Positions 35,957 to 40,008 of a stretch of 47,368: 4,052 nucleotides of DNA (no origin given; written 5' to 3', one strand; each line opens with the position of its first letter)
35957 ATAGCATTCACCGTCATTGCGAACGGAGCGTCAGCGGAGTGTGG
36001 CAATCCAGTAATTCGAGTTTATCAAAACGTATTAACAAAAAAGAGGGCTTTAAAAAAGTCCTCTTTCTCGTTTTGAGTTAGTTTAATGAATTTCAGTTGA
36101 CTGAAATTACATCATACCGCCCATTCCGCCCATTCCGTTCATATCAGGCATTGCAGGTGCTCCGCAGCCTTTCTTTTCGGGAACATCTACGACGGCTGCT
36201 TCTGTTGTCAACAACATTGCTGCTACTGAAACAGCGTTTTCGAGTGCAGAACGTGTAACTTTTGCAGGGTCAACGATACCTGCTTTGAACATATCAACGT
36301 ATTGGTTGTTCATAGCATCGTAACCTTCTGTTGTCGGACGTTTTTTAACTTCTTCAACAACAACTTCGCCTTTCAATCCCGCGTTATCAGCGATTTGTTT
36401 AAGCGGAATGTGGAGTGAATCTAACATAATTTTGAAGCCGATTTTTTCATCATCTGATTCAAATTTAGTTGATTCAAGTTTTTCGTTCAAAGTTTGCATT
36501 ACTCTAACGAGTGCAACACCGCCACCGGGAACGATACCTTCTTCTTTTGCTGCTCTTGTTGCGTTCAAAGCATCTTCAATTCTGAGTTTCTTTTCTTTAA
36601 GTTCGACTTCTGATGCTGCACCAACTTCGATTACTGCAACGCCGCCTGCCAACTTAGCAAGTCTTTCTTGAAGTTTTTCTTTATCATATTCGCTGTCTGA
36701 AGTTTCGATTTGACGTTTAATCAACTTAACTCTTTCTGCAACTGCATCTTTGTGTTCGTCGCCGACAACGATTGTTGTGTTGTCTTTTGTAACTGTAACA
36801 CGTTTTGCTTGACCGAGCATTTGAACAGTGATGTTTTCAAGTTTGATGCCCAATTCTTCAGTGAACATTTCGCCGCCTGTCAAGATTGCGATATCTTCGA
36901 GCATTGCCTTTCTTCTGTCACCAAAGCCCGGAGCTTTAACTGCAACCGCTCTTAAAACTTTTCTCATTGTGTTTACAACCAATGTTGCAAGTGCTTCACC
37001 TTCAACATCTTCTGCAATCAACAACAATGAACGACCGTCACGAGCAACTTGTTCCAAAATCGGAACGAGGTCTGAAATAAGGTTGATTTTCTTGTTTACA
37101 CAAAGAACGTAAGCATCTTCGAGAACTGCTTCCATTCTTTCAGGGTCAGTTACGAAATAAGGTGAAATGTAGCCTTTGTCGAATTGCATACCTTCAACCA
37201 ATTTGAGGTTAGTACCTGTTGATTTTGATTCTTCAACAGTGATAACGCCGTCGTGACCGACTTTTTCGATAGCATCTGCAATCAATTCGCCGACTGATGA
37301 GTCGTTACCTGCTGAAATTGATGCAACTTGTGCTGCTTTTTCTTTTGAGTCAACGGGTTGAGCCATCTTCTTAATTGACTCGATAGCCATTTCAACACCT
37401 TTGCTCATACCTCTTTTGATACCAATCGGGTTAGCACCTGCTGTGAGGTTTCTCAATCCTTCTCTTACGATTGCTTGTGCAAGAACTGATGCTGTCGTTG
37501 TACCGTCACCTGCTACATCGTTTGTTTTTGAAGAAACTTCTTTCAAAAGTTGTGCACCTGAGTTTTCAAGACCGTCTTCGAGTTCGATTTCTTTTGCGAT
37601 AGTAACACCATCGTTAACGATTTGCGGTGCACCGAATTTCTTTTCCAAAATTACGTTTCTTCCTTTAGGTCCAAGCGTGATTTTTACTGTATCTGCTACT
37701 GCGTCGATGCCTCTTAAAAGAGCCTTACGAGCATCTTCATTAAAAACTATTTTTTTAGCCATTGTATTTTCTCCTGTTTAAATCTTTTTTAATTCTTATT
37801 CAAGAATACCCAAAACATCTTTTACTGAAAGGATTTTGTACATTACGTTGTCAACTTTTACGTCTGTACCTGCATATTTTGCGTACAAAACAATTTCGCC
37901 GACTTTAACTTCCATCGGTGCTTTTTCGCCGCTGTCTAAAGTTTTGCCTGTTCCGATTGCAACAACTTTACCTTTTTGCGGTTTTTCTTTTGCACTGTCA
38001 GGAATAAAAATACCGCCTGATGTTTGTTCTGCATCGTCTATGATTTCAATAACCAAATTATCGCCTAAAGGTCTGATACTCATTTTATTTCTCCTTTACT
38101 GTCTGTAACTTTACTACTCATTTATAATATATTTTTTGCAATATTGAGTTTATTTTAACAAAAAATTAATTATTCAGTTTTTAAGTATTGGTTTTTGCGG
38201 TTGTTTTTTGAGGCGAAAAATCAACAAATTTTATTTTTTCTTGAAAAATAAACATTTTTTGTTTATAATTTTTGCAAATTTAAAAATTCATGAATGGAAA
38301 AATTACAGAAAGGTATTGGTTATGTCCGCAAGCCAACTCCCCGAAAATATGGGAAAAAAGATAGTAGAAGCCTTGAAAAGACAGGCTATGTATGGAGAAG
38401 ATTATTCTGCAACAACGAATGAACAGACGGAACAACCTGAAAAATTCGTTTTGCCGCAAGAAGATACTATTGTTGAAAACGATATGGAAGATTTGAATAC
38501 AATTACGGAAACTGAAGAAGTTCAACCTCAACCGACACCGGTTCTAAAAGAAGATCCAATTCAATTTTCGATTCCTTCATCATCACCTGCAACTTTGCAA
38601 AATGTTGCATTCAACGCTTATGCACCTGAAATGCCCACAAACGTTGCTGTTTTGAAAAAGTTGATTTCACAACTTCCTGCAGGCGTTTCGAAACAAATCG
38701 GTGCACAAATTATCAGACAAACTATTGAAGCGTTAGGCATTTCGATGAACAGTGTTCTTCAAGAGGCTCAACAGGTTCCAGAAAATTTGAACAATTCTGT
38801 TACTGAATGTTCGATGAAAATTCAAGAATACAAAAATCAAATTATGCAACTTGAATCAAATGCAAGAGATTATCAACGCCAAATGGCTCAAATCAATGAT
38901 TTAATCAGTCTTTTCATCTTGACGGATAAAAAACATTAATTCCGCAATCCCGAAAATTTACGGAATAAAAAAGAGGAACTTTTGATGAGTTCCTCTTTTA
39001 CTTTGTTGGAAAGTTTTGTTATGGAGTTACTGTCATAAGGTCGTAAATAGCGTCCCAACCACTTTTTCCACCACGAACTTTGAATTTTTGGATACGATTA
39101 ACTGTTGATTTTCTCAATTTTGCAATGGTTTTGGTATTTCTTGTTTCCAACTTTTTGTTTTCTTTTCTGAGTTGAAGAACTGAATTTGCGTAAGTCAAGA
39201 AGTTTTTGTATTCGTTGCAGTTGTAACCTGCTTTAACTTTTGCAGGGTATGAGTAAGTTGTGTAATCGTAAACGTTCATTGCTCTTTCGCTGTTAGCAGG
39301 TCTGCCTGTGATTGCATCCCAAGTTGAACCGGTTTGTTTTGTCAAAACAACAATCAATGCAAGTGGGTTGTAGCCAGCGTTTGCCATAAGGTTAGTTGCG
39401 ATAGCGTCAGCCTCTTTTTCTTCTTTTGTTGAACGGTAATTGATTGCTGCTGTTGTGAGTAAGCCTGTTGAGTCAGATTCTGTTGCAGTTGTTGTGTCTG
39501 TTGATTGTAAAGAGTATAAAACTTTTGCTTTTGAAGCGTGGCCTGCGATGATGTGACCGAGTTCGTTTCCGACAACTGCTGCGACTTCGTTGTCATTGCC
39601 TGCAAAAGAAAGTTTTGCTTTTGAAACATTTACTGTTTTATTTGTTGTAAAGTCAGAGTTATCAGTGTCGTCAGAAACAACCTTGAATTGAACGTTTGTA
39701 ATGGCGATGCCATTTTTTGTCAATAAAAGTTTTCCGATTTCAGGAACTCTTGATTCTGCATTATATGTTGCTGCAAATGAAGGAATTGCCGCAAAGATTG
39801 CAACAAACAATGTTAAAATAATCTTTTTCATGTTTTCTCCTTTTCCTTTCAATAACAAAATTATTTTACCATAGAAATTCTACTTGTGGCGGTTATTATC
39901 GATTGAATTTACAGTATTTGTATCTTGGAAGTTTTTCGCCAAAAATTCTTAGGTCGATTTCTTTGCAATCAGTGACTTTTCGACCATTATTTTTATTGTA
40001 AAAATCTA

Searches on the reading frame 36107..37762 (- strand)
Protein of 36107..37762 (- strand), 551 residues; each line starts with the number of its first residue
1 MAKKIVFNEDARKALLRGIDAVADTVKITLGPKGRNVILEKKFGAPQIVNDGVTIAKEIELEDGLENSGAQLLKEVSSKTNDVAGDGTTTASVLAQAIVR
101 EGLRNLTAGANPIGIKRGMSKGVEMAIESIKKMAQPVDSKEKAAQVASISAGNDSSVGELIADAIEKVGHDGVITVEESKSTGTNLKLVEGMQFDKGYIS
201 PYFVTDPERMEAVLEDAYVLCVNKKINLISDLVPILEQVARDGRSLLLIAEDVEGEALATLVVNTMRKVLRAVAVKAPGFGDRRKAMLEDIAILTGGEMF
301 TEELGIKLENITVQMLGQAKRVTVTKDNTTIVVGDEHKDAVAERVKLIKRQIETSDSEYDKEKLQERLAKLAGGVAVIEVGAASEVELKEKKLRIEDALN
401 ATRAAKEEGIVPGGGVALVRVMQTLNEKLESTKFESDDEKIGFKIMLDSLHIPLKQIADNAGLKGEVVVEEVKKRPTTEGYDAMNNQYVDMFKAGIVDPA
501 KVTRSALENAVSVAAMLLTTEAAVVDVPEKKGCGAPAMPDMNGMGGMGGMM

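Call 31: search_protein_families(library=pfam, proteins=[window:36107-37762:-])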
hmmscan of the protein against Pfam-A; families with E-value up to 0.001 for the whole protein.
window:36107-37762:- (551 aa): 1 family
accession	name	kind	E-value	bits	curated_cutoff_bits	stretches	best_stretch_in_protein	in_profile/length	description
PF00118.29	Cpn60_TCP1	-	5.7e-79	266.5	34.3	1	22-526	1-488/490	TCP-1/cpn60 chaperonin family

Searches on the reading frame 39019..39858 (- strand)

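Call 31: search_protein_families(library=pfam, proteins=[window:39019-39858:-])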
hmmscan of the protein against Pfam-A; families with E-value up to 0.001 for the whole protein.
window:39019-39858:- (279 aa): 1 family
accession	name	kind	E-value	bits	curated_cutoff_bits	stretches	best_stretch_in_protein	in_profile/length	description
PF01435.24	Peptidase_M48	-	2.6e-11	44.1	20.3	1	38-180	7-166/186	Peptidase family M48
